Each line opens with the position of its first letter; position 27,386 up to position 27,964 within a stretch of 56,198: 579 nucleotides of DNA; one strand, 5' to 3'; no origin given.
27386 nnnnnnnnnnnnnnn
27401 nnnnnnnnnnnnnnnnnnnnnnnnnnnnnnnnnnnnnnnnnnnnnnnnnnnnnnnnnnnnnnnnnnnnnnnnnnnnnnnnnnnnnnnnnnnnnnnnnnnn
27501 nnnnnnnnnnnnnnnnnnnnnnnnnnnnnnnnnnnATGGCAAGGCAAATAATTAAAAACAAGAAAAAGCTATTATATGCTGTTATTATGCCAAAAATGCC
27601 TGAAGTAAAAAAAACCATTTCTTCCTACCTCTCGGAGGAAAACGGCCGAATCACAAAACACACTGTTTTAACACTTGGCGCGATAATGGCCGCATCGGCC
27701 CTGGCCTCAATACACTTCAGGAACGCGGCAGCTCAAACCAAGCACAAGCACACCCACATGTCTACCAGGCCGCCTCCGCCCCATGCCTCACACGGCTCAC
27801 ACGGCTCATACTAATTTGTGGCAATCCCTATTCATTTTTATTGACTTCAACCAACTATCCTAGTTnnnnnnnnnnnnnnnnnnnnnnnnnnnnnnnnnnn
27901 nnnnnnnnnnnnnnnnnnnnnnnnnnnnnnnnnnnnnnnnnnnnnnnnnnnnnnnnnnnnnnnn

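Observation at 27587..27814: Precursor-like peptide with a hydrophobic helix and a C-terminal HMS-x8-HAS-HGS-HGS-Y core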

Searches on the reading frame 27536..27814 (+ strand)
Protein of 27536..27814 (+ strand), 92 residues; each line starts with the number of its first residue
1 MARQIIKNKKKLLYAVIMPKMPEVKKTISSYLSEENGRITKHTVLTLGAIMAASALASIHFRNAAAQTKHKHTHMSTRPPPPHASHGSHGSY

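Call 6: search_protein_families(library=pfam, proteins=[window:27536-27814:+], max_evalue=0.01)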
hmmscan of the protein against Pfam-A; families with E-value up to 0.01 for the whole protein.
window:27536-27814:+ (92 aa): 0 families

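Call 7: search_protein_families(library=ncbifam, proteins=[window:27536-27814:+], max_evalue=0.01)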
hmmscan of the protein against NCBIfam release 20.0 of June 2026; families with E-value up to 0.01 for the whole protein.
window:27536-27814:+ (92 aa): 2 families
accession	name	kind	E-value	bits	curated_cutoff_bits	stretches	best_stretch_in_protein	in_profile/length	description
NF038309.1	HisXaaSer_A3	equivalog_domain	1.5e-08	34.3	65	1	21-91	2-75/81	His-Xaa-Ser repeat protein HxsA3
NF038313.3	HisXaaSer_A4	exception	0.00018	22.3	55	1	20-91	1-68/93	His-Xaa-Ser repeat protein HxsA4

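Call 15: find_homologous_proteins(query=window:27536-27814:+, max_evalue=0.01)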
Query window:27536-27814:+ (92 aa): 18 proteins with E <= 0.01 among 19 candidates.
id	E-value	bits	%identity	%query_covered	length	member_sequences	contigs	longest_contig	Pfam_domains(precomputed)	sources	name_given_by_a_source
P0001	2.3e-52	192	100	100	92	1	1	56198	-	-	-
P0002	1.9e-32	129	75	95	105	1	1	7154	-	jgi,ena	-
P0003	3.9e-29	118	80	82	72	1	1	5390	-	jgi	jgi:hypothetical protein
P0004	9.4e-29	117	69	80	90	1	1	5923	-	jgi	-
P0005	3.8e-25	105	68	82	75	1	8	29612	-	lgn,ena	-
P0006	4.8e-24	102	69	82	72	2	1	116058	-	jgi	jgi:hypothetical protein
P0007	6.5e-24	102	68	78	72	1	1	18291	-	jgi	-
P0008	1.1e-23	101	71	67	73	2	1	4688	-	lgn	-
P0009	2.0e-23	100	69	78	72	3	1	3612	-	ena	-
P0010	5.0e-23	99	70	65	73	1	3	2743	-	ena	-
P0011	1.1e-22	98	66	67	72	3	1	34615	-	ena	-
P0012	2.7e-22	96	68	67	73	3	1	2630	-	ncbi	-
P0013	8.8e-22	95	66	67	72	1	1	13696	-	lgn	-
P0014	1.1e-21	94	62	79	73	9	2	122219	-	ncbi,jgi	-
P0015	1.5e-21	94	65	67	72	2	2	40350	-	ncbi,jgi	-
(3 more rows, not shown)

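Call 17: find_encoding_contigs(protein=P0014, flank=8000, max_places=3)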
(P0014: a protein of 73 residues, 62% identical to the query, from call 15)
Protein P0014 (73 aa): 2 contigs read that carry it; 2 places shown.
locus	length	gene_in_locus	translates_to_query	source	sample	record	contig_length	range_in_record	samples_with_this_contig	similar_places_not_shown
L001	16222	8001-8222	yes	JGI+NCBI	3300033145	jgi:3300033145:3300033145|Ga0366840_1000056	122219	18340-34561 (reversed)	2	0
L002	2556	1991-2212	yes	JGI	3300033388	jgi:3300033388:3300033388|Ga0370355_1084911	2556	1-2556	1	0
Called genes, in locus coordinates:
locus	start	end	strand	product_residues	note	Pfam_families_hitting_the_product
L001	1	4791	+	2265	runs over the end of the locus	PF02369:Big_1 (faint), PF13715:CarbopepD_reg_2 (faint), PF17802:SpaA (faint), PF17210:SdrD_B (faint), PF13620:CarboxypepD_reg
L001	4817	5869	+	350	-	PF01478:Peptidase_A24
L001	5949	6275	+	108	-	PF27806:HxsD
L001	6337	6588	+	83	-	-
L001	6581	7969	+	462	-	PF13353:Fer4_12, PF04055:Radical_SAM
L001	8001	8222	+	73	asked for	-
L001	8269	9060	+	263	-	-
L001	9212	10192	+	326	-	PF04055:Radical_SAM, PF13353:Fer4_12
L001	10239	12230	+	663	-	PF17170:DUF5128 (faint), PF10282:Lactonase (faint), PF23381:Beta-prop_IFT122_1st (faint), PF25021:TEN_NHL (faint), PF01436:NHL (weak)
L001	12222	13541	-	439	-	PF04055:Radical_SAM, PF06969:HemN_C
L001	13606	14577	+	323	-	PF01136:Peptidase_U32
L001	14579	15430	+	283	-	-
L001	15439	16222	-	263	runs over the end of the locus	-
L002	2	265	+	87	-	?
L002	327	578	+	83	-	-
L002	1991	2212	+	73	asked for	-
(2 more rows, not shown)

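Call 18: find_encoding_contigs(protein=P0006, flank=8000, max_places=2)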
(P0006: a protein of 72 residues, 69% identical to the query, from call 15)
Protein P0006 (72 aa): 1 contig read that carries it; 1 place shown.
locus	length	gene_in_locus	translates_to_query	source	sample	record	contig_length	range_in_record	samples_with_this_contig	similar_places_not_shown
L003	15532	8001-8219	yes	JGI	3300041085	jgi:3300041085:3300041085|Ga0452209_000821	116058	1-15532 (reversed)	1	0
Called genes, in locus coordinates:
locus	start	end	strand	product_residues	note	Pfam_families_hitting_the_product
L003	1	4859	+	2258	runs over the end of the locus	PF02369:Big_1 (faint), PF13715:CarbopepD_reg_2 (faint), PF17802:SpaA (faint), PF22904:NOMO1-like_2nd (faint), PF08308:PEGA (faint), PF13620:CarboxypepD_reg, PF17210:SdrD_B (faint), PF13620:CarboxypepD_reg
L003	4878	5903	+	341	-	PF01478:Peptidase_A24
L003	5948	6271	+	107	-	PF27806:HxsD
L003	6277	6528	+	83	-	-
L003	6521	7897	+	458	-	PF04055:Radical_SAM, PF13353:Fer4_12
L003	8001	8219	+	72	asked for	-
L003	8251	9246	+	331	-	PF04055:Radical_SAM, PF13353:Fer4_12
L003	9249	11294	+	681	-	PF01436:NHL (faint), PF17170:DUF5128 (faint), PF08450:SGL (faint), PF23381:Beta-prop_IFT122_1st (faint), PF25021:TEN_NHL (faint)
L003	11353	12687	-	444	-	PF04055:Radical_SAM, PF06969:HemN_C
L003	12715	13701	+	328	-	PF01136:Peptidase_U32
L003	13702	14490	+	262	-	-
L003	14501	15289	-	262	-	-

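Call 19: find_related_loci(query=A1, collection=genome_contigs, flank=8000)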
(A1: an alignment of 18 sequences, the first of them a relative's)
Query A1 (92 aa) in genome_contigs; peptide patterns used: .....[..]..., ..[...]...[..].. (x = any residue, [..] = any of these).
66 stretches matched a pattern; 3 encode a relative of the query (tblastn E <= 1e-3); 3 distinct loci.
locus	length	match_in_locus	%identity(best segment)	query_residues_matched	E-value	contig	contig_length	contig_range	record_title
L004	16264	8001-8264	59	3-89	8e-32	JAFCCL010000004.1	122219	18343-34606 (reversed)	MAG: Candidatus Iainarchaeum archaeon isolate AB_3033_Bin_170 AB_3033_Bin_170_scaffold_55, whole genome shotgun sequence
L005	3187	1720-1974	56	6-89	3e-28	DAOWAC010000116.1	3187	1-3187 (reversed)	MAG TPA_asm: Chloroflexota bacterium isolate CSMAG_1825 CSMAG_1825_k141_377445_length_3187_cov_6.0000, whole genome shot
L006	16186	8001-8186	65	18-79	2e-25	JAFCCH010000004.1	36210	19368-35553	MAG: Thaumarchaeota archaeon isolate AB_1215_Bin_64 AB_1215_Bin_64.fna_scaffold_1353, whole genome shotgun sequence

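Call 20: find_homologous_proteins(query=A1, max_evalue=0.1)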
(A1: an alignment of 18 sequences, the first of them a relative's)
Query A1 (18 sequences) (92 aa, profile of the alignment): 68 proteins with E <= 0.1 among 8000 candidates.
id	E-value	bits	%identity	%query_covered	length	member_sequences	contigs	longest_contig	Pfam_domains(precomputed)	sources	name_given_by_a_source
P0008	2.6e-40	154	71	67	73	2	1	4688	-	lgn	-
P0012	3.2e-40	154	68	67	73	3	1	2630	-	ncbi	-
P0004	5.3e-40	153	69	80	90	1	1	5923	-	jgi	-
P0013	5.3e-39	150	66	67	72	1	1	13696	-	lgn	-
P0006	1.1e-38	149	69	82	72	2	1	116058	-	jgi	jgi:hypothetical protein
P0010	1.3e-38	149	70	65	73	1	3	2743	-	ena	-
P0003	2.8e-38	148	80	82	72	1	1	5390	-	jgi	jgi:hypothetical protein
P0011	3.4e-38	147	66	67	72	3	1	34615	-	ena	-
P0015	4.3e-38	147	65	67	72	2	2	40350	-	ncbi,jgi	-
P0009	6.9e-38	146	69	78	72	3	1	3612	-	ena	-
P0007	8.1e-38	146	68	78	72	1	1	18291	-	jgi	-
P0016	3.2e-36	141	70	65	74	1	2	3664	-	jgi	jgi:hypothetical protein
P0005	8.5e-36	140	68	82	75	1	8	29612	-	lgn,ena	-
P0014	1.1e-35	139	62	79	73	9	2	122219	-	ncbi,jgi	-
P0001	1.2e-35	139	100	100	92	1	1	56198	-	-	-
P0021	1.4e-30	123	56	82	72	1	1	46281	-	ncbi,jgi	-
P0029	1.4e-27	113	61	76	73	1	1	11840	-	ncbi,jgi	-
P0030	2.0e-27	113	62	54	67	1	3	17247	-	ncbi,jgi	-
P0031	3.3e-27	112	63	73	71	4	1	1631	-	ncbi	-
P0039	1.5e-24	103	50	82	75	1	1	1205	-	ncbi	-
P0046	5.9e-12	63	49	60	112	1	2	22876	-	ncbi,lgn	-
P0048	2.3e-9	55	43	51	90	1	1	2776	-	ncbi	-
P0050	3.2e-7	48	44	39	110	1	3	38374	-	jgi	-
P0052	8.8e-7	47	38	78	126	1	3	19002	-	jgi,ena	-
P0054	2.8e-6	45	30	74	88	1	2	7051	-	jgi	jgi:hypothetical protein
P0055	5.8e-6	44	52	32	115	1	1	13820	-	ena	-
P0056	7.9e-5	40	35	62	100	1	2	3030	-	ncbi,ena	-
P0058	1.8e-4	39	37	41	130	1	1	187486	-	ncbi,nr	ncbi:hypothetical protein KY360_00645 [Candidatus Woesearchaeota archaeon]|nr:hypothetical protein [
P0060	8.8e-4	37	50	37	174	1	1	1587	PF27806.1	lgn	-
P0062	1.4e-3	36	44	42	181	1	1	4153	PF27806.1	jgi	-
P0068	6.5e-2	31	34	57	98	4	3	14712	-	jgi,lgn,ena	jgi:hypothetical protein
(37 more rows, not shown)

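Call 24: find_encoding_contigs(protein=P0058, flank=8000, max_places=2)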
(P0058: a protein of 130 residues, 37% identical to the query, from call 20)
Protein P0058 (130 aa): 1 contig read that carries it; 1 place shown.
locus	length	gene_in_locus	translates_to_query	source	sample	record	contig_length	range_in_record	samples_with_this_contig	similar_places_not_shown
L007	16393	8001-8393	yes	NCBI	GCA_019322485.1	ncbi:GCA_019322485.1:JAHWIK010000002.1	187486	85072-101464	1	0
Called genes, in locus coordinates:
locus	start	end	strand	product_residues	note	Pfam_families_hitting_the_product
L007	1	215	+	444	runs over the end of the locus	PF13231:PMT_2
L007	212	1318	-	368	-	PF01041:DegT_DnrJ_EryC1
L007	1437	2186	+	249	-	PF00535:Glycos_transf_2, PF10111:Glyco_tranf_2_2, PF13641:Glyco_tranf_2_3 (weak)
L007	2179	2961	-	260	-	PF01522:Polysacc_deac_1, PF10096:DUF2334 (weak), PF11959:DUF3473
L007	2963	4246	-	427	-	PF03721:UDPG_MGDP_dh_N, PF00984:UDPG_MGDP_dh, PF03720:UDPG_MGDP_dh_C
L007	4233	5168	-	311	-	PF01073:3Beta_HSD, PF01370:Epimerase, PF02719:Polysacc_synt_2, PF04321:RmlD_sub_bind, PF05368:NmrA (weak), PF07993:NAD_binding_4, PF13460:NAD_binding_10, PF16363:GDP_Man_Dehyd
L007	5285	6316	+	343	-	PF04055:Radical_SAM, PF13186:SPASM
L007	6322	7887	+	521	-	PF13231:PMT_2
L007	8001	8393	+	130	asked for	-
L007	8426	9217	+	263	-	-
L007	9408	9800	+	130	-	-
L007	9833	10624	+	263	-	-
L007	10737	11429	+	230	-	-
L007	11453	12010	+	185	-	-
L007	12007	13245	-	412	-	-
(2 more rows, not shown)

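Call 25: find_encoding_contigs(protein=P0050, flank=8000, max_places=2)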
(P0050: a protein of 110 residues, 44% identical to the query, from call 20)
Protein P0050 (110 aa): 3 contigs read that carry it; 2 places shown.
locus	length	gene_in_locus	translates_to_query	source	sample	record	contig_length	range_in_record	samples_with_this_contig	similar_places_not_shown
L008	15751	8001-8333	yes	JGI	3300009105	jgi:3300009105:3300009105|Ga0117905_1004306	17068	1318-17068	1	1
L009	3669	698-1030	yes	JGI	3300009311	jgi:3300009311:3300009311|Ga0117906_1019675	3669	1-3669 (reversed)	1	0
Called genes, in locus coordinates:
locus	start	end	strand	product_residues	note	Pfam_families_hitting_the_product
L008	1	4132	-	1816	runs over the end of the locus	?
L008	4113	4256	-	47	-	-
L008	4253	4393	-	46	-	-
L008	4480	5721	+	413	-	PF01478:Peptidase_A24 (weak), PF06819:Arc_PepC (weak)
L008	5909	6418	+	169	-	PF27806:HxsD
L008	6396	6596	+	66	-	-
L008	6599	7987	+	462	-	PF13353:Fer4_12, PF04055:Radical_SAM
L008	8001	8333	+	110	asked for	-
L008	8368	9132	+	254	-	-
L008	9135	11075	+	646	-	PF04055:Radical_SAM, PF13353:Fer4_12 (weak)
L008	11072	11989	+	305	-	PF04055:Radical_SAM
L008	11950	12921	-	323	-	-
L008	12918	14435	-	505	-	PF04055:Radical_SAM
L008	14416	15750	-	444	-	?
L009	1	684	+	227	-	?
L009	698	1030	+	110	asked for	-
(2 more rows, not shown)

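Call 26: find_encoding_contigs(protein=P0046, flank=8000, max_places=2)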
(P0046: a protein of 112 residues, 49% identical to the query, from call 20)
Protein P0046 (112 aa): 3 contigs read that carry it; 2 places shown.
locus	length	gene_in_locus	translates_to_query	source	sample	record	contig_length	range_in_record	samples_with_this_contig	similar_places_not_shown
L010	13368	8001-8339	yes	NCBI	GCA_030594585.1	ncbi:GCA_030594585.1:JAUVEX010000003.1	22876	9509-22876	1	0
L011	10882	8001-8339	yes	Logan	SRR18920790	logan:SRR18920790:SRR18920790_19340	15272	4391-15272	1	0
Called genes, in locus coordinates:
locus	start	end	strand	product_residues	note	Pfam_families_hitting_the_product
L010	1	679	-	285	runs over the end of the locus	-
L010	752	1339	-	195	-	PF13489:Methyltransf_23 (weak), PF13847:Methyltransf_31, PF08242:Methyltransf_12 (faint), PF13649:Methyltransf_25 (weak)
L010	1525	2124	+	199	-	PF01209:Ubie_methyltran, PF03848:TehB, PF05175:MTS, PF13489:Methyltransf_23, PF13847:Methyltransf_31, PF08241:Methyltransf_11, PF08242:Methyltransf_12, PF13649:Methyltransf_25, +3 more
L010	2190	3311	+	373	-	PF01478:Peptidase_A24 (weak), PF06819:Arc_PepC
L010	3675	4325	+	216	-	-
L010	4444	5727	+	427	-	PF18884:TSP3_bac (faint)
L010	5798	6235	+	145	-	PF27806:HxsD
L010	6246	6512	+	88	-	-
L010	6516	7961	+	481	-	PF04055:Radical_SAM, PF13353:Fer4_12 (weak), PF13186:SPASM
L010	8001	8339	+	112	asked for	-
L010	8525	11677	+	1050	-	PF00133:tRNA-synt_1, PF01406:tRNA-synt_1e (faint), PF09334:tRNA-synt_1g, PF08264:Anticodon_1, PF19302:DUF5915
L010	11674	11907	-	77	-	-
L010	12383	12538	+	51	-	-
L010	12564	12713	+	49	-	-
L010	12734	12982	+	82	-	-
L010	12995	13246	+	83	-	-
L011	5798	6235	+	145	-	PF27806:HxsD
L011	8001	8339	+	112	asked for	-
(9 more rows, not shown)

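Call 33: find_encoding_contigs(protein=P0052, flank=8000, max_places=1)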
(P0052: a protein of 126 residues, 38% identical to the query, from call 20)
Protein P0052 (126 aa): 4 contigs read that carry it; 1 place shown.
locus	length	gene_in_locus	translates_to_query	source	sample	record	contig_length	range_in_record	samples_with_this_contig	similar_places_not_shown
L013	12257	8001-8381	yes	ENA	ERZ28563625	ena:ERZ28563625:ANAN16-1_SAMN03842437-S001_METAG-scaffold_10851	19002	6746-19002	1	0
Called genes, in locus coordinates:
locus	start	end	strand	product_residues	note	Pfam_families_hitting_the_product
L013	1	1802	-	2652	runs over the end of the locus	PF13620:CarboxypepD_reg (weak), PF13715:CarbopepD_reg_2, PF13620:CarboxypepD_reg, PF13715:CarbopepD_reg_2 (weak), PF19077:Big_13 (faint), PF02412:TSP_3 (faint)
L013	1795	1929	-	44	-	PF24434:DUF7557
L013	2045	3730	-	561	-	-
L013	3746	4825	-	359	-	-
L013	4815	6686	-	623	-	-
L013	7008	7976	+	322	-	-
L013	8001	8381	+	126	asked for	-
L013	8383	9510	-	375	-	PF01636:APH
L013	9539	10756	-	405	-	-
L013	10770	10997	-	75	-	-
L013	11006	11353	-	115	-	-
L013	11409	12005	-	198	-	PF01876:RNase_P_p30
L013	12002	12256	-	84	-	?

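Call 34: find_encoding_contigs(protein=P0055, flank=8000, max_places=1)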
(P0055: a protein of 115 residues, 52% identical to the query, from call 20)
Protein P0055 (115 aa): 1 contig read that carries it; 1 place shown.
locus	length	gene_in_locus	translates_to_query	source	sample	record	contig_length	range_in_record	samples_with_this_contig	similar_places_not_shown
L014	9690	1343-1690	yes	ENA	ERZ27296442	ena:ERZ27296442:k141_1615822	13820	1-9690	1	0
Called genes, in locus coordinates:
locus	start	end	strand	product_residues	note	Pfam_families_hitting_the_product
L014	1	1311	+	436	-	?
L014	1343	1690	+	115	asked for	-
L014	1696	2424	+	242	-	-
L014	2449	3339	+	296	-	PF04055:Radical_SAM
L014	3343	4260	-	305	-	PF04055:Radical_SAM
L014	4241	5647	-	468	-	PF04055:Radical_SAM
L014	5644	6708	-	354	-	-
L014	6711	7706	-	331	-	PF04055:Radical_SAM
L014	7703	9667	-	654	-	PF04055:Radical_SAM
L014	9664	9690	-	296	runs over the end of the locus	PF04055:Radical_SAM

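Call 35: find_encoding_contigs(protein=P0068, flank=8000, max_places=1)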
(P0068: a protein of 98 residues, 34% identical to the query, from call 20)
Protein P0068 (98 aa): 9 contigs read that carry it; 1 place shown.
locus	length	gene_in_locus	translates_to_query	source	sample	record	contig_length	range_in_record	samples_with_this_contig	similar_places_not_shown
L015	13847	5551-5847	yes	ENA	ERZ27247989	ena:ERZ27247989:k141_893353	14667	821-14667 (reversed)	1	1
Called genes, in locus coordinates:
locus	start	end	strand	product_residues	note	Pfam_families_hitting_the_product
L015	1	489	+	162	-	?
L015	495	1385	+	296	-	-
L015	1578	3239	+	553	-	PF04055:Radical_SAM, PF13489:Methyltransf_23, PF08241:Methyltransf_11, PF08242:Methyltransf_12, PF13649:Methyltransf_25, PF13847:Methyltransf_31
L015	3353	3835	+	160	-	PF27806:HxsD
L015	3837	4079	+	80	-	-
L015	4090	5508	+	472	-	PF04055:Radical_SAM, PF13353:Fer4_12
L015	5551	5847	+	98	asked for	-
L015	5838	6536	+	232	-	-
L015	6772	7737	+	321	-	PF04055:Radical_SAM, PF13353:Fer4_12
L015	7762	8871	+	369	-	PF04055:Radical_SAM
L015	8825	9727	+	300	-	-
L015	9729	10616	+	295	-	PF01902:Diphthami_syn_2_N, PF28410:Diphthami_syn_2_C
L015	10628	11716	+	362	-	PF13353:Fer4_12 (weak), PF04055:Radical_SAM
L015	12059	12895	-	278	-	PF04055:Radical_SAM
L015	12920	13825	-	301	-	PF04055:Radical_SAM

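Call 36: find_encoding_contigs(protein=P0054, flank=8000, max_places=1)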
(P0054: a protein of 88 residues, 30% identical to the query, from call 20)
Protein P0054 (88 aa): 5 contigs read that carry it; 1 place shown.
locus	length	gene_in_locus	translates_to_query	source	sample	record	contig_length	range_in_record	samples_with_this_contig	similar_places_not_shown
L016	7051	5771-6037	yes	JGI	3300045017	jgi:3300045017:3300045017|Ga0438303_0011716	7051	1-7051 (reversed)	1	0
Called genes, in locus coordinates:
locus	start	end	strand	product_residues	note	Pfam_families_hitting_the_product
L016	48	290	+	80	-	PF01478:Peptidase_A24 (weak)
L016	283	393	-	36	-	-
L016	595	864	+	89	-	-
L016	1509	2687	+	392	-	PF25788:Ig_Rha78A_N, PF18911:PKD_4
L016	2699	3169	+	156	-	PF27806:HxsD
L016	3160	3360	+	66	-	-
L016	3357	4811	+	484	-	PF13353:Fer4_12 (weak), PF04055:Radical_SAM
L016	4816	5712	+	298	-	-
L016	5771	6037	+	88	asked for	-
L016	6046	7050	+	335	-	?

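Call 39: search_protein_families(library=ncbifam, alignment_id=A2, max_evalue=0.01)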
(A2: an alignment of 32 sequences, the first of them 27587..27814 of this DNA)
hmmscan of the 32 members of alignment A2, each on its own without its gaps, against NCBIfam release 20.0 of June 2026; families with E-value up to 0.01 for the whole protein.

A. member 1, window:27587-27814:+ (75 aa): 2 families
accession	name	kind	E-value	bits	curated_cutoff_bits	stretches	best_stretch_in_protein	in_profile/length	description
NF038309.1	HisXaaSer_A3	equivalog_domain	1.2e-08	34.6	65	1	4-74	2-75/81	His-Xaa-Ser repeat protein HxsA3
NF038313.3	HisXaaSer_A4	exception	9e-05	23.3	55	1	3-74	1-68/93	His-Xaa-Ser repeat protein HxsA4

B. families by the number of members that match (of 32 scanned): 4 families
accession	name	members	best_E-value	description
NF038309.1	HisXaaSer_A3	32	1.3e-31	His-Xaa-Ser repeat protein HxsA3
NF038313.3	HisXaaSer_A4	20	1.3e-17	His-Xaa-Ser repeat protein HxsA4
NF038296.1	HisXaaSer_A2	4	0.00017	His-Xaa-Ser repeat protein HxsA2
TIGR03979.1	His_Ser_Rich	2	0.00025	His-Xaa-Ser repeat protein HxsA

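Call 56: search_protein_families(library=padloc, proteins=[window:27587-27814:+], max_evalue=0.001)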
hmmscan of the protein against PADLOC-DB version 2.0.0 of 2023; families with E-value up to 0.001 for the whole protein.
window:27587-27814:+ (75 aa): 0 families
